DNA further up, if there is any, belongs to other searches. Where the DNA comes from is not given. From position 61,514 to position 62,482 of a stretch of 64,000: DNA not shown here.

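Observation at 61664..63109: Tightly coupled vapB-vapC-HNH operon: a toxin-antitoxin pair fused in an operon with a homing-type HNH nuclease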

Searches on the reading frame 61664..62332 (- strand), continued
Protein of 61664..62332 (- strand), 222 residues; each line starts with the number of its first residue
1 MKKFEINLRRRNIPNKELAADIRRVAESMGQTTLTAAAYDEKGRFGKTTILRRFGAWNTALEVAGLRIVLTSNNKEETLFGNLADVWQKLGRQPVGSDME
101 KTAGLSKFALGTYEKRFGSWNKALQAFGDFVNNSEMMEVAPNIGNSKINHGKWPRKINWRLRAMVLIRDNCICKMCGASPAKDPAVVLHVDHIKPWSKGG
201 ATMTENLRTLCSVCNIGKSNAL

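Call 62: search_protein_families(library=pfam, proteins=[L009:4739-4966:+, L012:470-859:+, L016:4622-4924:+, L025:4606-4914:+, L033:4670-4969:+, L021:33-503:+, L052:4454-4948:+, L005:3565-4101:+, L055:4175-4975:+, L015:45-1265:+], max_evalue=0.01)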
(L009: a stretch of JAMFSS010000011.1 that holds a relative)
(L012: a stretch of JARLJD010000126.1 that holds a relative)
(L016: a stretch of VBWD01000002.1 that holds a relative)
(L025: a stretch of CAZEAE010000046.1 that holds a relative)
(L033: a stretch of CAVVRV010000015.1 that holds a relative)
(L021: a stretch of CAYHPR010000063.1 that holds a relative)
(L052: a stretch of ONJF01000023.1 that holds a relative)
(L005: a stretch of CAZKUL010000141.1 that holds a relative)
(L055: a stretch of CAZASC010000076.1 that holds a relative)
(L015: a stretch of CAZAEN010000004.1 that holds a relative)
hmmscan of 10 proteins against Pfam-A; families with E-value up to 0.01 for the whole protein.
L009:4739-4966:+ (75 aa): 0 families

L012:470-859:+ (129 aa): 0 families

L016:4622-4924:+ (100 aa): 4 families
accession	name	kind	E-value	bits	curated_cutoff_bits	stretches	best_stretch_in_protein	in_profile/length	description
PF21716.3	dnstrm_HI1420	-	6.9e-31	106.4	27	1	6-95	2-89/90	Probable addiction module antidote protein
PF01381.28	HTH_3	-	8e-09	35.8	23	1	49-92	7-52/55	Helix-turn-helix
PF13443.12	HTH_26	-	0.0007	20.2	22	1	53-92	14-54/63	Cro/C1-type HTH DNA-binding domain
PF02796.21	HTH_7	-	0.0029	18.2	23.8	0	53-71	25-43/45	Helix-turn-helix domain of resolvase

L025:4606-4914:+ (102 aa): 2 families
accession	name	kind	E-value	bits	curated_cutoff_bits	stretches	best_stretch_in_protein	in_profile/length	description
PF14384.12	BrnA_antitoxin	-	7.3e-08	33.1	26.1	1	36-88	23-66/68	BrnA antitoxin of type II toxin-antitoxin system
PF12441.14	CopG_antitoxin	-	4.3e-06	27.8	28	1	36-87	23-77/79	CopG antitoxin of type II toxin-antitoxin system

L033:4670-4969:+ (99 aa): 0 families

L021:33-503:+ (156 aa): 1 family
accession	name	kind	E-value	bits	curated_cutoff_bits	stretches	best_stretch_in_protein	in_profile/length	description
PF00691.25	OmpA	-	1.7e-20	73.6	27.2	1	18-123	1-98/98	OmpA family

L052:4454-4948:+ (164 aa): 0 families

L005:3565-4101:+ (178 aa): 0 families

L055:4175-4975:+ (266 aa): 0 families

L015:45-1265:+ (406 aa): 3 families
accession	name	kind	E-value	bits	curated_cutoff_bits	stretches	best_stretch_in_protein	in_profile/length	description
PF00682.25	HMGL-like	-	4.2e-29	102.2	29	1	2-161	105-259/260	HMGL-like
PF08502.15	LeuA_dimer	-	3.8e-28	98.4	24.9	1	263-400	3-128/131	LeuA allosteric (dimerisation) domain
PF22617.1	HCS_D2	-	4e-15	56.4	27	1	177-253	2-77/82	Homocitrate synthase post-HMGL domain-like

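Call 63: search_protein_families(library=pfam, proteins=[L016:4322-4612:+, L058:6088-6468:+, L058:5609-6085:-], max_evalue=0.01)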
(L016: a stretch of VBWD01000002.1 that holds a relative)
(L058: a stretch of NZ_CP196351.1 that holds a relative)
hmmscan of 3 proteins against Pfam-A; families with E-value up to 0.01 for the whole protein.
L016:4322-4612:+ (96 aa): 1 family
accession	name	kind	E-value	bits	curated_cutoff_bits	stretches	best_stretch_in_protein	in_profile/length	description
PF05973.20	Gp49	-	1.3e-06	28.8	23.9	1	13-95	2-87/90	Phage derived protein Gp49-like (DUF891)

L058:6088-6468:+ (126 aa): 1 family
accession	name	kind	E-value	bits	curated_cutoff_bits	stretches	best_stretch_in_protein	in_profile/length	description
PF01850.27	PIN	-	5e-15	56.6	23.6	1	6-111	3-113/120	PIN domain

L058:5609-6085:- (158 aa): 0 families

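Call 68: search_dna_similar(query=window:61664-62332:-, collection=plasmids, mode=protein, max_rows=15)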
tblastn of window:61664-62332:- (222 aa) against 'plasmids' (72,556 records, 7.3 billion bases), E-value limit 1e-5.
Records with a match: 77; places in all: 150; records where one place covers at least 80% of the query: 25.
Best place of each record, by identity: <60% 77.
By first word of the organism name: Halobacterium 9; Natrinema 5; Haloarcula 4; Escherichia 4; Leptospira 3; Halomontanus 3; Halorubrum 3; Halobaculum 3; Halomicrobium 3; Bacillus 3; and 30 more.
By predicted mobility (MOB-suite, as given by PLSDB): non-mobilizable 71; mobilizable 5; conjugative 1.
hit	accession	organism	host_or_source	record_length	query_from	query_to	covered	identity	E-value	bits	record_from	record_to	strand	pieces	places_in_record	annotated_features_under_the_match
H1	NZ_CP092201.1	Leptospira weilii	Homo sapiens,blood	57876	3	222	99%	40.4%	3e-43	161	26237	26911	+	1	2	HNH endonuclease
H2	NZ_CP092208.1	Leptospira weilii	Homo sapiens,blood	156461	3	222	99%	40.4%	3e-43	161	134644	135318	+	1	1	HNH endonuclease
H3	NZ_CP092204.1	Leptospira weilii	Homo sapiens,blood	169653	3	222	99%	40.4%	3e-43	161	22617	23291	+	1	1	HNH endonuclease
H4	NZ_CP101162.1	Halorarius halobius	cell culture,salt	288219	9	215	93%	32.6%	9e-19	91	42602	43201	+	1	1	HNH endonuclease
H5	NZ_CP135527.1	Halomontanus rarus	Salt lake,Salt lake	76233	10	215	93%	30.4%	4e-11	69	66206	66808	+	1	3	HNH endonuclease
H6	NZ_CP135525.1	Halomontanus rarus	Salt lake,Salt lake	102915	9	215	93%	29.6%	7e-15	80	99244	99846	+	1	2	HNH endonuclease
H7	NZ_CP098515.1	Haloplanus sp. GDY1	cell culture,salt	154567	9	215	93%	28.9%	1e-12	73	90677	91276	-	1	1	none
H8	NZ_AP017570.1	Halorubrum trapanicum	-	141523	13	213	91%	29.1%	1e-11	71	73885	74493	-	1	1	C2H2-type zinc finger protein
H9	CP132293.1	Haloferacaceae archaeon XH8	cell culture,Pickle salt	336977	18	214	89%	29.5%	2e-9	64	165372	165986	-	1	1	record has no annotation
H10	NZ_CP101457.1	Natronobeatus ordinarius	cell culture,sediment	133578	10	211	91%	28.6%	2e-11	70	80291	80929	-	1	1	HNH endonuclease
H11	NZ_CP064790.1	Halapricum desulfuricans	Baskunchak hypersaline lake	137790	16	211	88%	29.0%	5e-11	69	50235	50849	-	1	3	HNH endonuclease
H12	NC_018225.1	Natrinema sp. J7-2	-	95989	22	215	87%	29.1%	5e-7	57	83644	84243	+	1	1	HNH endonuclease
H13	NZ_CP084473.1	Natrinema sp. DC36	cell culture,sediment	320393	10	211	91%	27.7%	3e-11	69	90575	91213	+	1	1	HNH endonuclease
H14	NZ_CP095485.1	Halorientalis litorea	cell culture,salt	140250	13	215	91%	27.2%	1e-10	67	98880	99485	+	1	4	hypothetical protein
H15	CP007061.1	Halobacterium sp. DL1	-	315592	8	214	93%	26.5%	9e-8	59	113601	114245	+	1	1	endonuclease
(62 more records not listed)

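Call 70: search_dna_similar(query=window:61664-62332:-, collection=phages, mode=protein, max_rows=10)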
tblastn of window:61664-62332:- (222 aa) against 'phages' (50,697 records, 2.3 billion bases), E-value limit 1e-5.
Records with a match: 293; places in all: 294; records where one place covers at least 80% of the query: 0.
Best place of each record, by identity: <60% 293.
By first word of the organism name: Mycobacterium 237; Vibrio 20; Gordonia 10; Pseudomonas 7; Synechococcus 3; Bacteriophage 3; Escherichia 2; Propionibacterium 2; Stx1a-converting 1; Lachnospiraceae 1; and 7 more.
By host as written in the record: Mycobacterium smegmatis mc2 155 162; Mycobacterium smegmatis mc#155 34; - 26; Mycobacterium smegmatis mc2155 10; Mycobacterium smegmatius mc2 155 8; Pseudomonas aeruginosa PA14 5; Gordonia terrae 3612 5; Mycobacteruim smegmatis mc2 155 4; and 26 more.
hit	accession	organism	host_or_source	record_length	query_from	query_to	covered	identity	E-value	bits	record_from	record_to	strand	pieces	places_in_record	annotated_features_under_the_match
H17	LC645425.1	Stx1a-converting phage Stx1_121427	-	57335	95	222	58%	36.1%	2e-9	63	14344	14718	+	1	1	none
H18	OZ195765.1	Vibrio phage D65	Seawater and oysters mix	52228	125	220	43%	37.1%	6e-11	67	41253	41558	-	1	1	hypothetical protein (x2)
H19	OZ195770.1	Vibrio phage D59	Seawater and oysters mix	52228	125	220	43%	37.1%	6e-11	67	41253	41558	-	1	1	hypothetical protein (x2)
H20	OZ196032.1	Vibrio phage D173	Seawater and oysters mix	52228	125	220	43%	37.1%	6e-11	67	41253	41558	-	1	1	hypothetical protein (x2)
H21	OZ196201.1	Vibrio phage D68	Seawater and oysters mix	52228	125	220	43%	37.1%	6e-11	67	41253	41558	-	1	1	hypothetical protein (x2)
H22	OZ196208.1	Vibrio phage D57 g1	Seawater and oysters mix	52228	125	220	43%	37.1%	6e-11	67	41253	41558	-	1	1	hypothetical protein (x2)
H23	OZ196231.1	Vibrio phage D195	Seawater and oysters mix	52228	125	220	43%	37.1%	6e-11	67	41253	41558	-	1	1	hypothetical protein (x2)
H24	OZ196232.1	Vibrio phage D198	Seawater and oysters mix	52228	125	220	43%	37.1%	6e-11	67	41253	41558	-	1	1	hypothetical protein (x2)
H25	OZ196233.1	Vibrio phage D193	Seawater and oysters mix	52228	125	220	43%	37.1%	6e-11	67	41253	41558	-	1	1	hypothetical protein (x2)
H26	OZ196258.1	Vibrio phage D190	Seawater and oysters mix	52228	125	220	43%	37.1%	6e-11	67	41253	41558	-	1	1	hypothetical protein (x2)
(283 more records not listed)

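Call 71: get_annotated_region(hit=H1, flank=3500)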
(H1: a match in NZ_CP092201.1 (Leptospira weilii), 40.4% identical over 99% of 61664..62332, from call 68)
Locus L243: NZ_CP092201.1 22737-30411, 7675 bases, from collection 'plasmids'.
description: Leptospira weilii strain FMAS_PD2 plasmid pLiSL16, complete sequence
organism: Leptospira weilii (NCBI taxid 28184)
taxonomy: Bacteria; Spirochaetota; Spirochaetia; Leptospirales; Leptospiraceae; Leptospira; Leptospira weilii
host: -; source: Homo sapiens,blood; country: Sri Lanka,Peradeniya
typing (MOB-suite, as given by PLSDB): non-mobilizable
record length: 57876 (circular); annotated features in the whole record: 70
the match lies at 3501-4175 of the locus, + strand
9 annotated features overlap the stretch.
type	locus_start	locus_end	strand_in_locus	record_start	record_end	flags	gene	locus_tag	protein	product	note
CDS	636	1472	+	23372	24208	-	-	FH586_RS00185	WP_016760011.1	DUF4062 domain-containing protein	-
CDS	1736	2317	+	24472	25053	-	-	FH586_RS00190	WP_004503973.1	hypothetical protein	-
CDS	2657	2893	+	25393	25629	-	-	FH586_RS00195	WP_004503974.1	AbrB/MazE/SpoVT family DNA-binding domain-containing protein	-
CDS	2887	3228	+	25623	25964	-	mazF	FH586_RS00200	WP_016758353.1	endoribonuclease MazF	-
CDS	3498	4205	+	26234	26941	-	-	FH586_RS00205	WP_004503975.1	HNH endonuclease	-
CDS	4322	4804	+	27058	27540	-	-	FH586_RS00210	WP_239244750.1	hypothetical protein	-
CDS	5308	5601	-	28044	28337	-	-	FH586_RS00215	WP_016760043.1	helix-turn-helix transcriptional regulator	-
CDS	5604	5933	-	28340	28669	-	-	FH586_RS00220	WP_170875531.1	type II toxin-antitoxin system RelE/ParE family toxin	-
CDS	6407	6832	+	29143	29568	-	-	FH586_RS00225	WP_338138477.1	hypothetical protein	-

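Call 72: get_annotated_region(hit=H4, flank=3000)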
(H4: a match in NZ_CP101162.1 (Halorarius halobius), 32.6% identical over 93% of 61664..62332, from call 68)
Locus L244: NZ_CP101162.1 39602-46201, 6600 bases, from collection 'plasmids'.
description: Halorarius halobius strain ZY10 plasmid unnamed1, complete sequence
organism: Halorarius halobius (NCBI taxid 2962671)
taxonomy: Archaea; Euryarchaeota; Halobacteria; Halobacteriales; Haloarculaceae; Halorarius; Halorarius halobius
host: -; source: cell culture,salt; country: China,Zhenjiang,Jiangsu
typing (MOB-suite, as given by PLSDB): non-mobilizable
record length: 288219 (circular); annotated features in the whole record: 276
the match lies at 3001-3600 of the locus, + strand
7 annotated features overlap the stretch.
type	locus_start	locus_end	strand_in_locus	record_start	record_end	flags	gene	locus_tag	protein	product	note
CDS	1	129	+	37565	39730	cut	-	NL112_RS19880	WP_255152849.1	type B DNA-directed DNA polymerase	-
CDS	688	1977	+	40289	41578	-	-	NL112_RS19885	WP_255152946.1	orc1/cdc6 family replication initiation protein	-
CDS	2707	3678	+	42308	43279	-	-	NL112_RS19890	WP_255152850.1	HNH endonuclease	-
CDS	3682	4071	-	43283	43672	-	-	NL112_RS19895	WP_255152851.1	hypothetical protein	-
CDS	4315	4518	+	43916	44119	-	-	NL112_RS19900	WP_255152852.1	hypothetical protein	-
CDS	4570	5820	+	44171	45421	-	-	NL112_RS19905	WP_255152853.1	transposase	-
CDS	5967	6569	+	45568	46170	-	-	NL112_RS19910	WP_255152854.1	hypothetical protein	-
